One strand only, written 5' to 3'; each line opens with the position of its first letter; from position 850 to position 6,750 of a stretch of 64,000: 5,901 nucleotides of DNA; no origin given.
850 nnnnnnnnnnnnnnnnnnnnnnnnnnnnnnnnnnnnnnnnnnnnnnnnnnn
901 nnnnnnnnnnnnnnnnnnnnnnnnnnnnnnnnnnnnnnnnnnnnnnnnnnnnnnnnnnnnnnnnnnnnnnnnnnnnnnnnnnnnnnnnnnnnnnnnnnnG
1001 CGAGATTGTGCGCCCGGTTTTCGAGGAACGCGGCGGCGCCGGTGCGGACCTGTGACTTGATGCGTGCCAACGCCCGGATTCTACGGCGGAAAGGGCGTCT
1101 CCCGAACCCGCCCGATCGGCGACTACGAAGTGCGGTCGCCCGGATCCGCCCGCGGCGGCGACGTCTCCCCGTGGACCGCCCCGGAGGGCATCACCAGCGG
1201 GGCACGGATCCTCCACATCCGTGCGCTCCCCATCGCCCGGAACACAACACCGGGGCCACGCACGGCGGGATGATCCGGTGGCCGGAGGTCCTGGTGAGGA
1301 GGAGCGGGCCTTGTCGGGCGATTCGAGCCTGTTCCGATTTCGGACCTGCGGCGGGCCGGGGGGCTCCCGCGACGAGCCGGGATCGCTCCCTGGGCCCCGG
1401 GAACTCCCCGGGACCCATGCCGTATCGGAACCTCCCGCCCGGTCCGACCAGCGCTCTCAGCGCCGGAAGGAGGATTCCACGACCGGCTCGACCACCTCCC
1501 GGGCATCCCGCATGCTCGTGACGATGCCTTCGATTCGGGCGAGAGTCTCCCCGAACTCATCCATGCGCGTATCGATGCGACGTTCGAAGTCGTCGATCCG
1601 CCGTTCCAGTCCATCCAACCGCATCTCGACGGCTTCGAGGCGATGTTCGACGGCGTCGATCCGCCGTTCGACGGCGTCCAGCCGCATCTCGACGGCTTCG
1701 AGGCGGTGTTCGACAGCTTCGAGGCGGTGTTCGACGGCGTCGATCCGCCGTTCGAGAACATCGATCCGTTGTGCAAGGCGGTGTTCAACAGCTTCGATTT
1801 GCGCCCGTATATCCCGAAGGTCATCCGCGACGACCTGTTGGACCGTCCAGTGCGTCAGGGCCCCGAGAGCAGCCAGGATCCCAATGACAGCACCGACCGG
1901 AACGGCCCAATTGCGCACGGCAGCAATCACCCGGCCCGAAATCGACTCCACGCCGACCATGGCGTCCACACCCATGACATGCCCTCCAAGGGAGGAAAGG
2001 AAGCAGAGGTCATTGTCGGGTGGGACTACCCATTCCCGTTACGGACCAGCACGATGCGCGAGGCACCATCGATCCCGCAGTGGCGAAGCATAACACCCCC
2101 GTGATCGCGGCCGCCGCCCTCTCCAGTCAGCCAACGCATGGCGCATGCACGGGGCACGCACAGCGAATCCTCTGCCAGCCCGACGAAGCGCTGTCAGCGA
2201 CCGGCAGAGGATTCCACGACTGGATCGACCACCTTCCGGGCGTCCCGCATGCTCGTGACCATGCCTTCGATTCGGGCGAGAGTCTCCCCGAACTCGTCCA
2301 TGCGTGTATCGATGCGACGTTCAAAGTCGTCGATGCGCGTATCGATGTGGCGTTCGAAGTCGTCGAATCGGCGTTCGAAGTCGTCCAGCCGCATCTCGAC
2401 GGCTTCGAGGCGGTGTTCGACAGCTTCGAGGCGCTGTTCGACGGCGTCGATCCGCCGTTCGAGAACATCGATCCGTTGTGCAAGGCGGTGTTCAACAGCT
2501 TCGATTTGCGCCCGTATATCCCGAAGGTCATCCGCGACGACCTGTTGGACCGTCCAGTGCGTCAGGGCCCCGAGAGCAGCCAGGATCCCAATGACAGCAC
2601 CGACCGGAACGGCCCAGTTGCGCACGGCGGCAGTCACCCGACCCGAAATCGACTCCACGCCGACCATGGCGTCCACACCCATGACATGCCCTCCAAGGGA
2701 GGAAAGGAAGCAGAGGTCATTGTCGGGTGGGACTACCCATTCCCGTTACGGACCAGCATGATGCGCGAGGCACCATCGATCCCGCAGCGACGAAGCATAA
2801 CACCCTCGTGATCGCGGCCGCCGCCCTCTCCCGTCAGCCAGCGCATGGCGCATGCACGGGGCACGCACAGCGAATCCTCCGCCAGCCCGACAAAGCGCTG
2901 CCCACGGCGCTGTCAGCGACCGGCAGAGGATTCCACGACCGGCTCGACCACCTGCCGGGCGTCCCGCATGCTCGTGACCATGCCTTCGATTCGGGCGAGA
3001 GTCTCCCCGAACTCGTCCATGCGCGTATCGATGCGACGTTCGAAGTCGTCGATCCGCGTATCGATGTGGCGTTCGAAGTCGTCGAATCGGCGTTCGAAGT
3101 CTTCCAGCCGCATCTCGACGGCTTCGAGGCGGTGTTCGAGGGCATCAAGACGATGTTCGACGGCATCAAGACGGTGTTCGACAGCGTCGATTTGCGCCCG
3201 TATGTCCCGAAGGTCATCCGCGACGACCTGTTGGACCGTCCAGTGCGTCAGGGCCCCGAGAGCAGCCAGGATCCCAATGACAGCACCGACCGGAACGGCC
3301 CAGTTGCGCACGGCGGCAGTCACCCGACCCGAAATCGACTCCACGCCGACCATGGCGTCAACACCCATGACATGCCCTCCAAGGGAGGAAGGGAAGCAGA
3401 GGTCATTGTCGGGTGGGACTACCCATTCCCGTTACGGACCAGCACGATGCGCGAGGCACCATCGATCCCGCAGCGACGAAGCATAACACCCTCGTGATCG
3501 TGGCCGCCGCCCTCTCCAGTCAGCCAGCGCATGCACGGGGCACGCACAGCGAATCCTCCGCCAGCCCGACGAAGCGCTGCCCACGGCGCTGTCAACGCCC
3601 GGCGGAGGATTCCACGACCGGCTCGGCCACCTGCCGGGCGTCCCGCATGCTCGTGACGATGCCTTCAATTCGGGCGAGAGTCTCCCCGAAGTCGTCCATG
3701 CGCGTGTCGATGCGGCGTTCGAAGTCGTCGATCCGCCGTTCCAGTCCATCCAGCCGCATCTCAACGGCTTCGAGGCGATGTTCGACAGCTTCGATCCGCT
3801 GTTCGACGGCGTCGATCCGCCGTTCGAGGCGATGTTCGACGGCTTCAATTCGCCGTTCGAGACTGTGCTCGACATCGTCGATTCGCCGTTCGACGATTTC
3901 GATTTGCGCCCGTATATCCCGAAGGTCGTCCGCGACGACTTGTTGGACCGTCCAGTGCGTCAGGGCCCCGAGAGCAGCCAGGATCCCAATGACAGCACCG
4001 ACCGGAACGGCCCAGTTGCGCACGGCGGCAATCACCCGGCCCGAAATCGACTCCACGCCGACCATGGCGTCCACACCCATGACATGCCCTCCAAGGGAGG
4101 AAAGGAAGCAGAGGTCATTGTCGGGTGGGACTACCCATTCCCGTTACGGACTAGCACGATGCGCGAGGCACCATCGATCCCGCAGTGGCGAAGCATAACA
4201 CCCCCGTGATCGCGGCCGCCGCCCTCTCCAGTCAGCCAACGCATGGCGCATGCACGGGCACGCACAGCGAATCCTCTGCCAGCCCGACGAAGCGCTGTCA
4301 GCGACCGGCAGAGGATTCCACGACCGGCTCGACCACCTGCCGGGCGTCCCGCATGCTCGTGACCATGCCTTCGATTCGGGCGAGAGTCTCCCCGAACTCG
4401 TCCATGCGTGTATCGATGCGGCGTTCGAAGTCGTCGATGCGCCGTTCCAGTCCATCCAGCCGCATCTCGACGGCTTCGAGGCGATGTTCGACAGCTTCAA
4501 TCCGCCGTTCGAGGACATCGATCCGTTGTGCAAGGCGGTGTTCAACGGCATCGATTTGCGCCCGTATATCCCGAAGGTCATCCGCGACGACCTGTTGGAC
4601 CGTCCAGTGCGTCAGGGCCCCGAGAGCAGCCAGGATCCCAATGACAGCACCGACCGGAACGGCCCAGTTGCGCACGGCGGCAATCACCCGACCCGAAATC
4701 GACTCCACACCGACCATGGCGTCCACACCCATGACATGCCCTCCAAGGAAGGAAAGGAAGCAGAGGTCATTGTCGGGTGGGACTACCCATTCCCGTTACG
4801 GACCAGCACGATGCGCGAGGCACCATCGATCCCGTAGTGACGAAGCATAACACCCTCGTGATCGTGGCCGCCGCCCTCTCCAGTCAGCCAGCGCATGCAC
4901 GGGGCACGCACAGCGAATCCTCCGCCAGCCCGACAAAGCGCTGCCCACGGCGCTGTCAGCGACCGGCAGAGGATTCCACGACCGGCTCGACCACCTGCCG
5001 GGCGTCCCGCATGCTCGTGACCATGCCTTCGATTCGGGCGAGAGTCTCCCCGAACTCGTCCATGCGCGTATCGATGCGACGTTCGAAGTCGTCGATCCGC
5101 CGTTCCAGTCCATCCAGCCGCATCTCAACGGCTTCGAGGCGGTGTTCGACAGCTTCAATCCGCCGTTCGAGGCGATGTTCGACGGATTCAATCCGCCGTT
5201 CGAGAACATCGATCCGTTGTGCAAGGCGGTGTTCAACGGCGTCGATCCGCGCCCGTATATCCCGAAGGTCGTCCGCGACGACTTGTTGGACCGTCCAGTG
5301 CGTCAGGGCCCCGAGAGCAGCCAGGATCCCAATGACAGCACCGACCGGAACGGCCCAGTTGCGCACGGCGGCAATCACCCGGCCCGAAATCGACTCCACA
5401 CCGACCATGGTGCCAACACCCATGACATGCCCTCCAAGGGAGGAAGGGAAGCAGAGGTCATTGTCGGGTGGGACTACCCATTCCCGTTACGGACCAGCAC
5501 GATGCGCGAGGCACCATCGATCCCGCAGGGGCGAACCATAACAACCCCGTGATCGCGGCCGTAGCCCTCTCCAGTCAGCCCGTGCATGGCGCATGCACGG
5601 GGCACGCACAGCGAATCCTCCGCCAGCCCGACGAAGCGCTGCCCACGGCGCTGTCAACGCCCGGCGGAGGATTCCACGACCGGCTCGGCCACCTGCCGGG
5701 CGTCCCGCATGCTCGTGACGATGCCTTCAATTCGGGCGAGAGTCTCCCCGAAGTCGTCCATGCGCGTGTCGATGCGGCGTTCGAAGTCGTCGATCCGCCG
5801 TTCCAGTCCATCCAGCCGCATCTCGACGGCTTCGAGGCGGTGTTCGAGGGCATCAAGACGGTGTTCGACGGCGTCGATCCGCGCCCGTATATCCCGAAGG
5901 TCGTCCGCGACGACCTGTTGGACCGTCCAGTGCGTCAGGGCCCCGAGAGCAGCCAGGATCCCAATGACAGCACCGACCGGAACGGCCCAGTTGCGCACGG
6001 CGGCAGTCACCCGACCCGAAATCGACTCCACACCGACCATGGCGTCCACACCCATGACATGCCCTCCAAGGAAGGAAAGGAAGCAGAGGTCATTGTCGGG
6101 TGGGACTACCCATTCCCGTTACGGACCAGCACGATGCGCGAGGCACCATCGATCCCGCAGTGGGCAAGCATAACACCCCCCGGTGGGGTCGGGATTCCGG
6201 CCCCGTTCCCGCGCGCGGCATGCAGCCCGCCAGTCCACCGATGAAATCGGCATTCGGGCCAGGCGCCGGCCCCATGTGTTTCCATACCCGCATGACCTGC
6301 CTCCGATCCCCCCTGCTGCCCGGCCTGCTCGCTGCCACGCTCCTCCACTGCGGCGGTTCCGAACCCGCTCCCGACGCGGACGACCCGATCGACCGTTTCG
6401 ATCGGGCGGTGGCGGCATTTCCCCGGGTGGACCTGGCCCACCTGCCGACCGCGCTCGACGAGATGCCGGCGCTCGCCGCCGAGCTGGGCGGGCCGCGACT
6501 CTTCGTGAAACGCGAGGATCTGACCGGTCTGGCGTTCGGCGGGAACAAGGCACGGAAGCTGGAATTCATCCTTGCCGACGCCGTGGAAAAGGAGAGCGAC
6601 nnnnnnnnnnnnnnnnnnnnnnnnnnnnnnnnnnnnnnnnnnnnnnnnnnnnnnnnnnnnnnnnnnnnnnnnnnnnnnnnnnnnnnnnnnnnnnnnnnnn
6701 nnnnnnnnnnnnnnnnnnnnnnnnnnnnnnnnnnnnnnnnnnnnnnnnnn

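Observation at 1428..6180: Seven-cassette tandem array of self-contained genes for length-variable membrane-anchored coiled coils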

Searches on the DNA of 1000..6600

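Call 9: search_rna_families(source=window, start=1000, end=6600, threshold=evalue, max_evalue=1, show_alignments=3)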
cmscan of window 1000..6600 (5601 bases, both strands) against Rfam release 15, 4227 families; matches with E-value up to 1: 0.
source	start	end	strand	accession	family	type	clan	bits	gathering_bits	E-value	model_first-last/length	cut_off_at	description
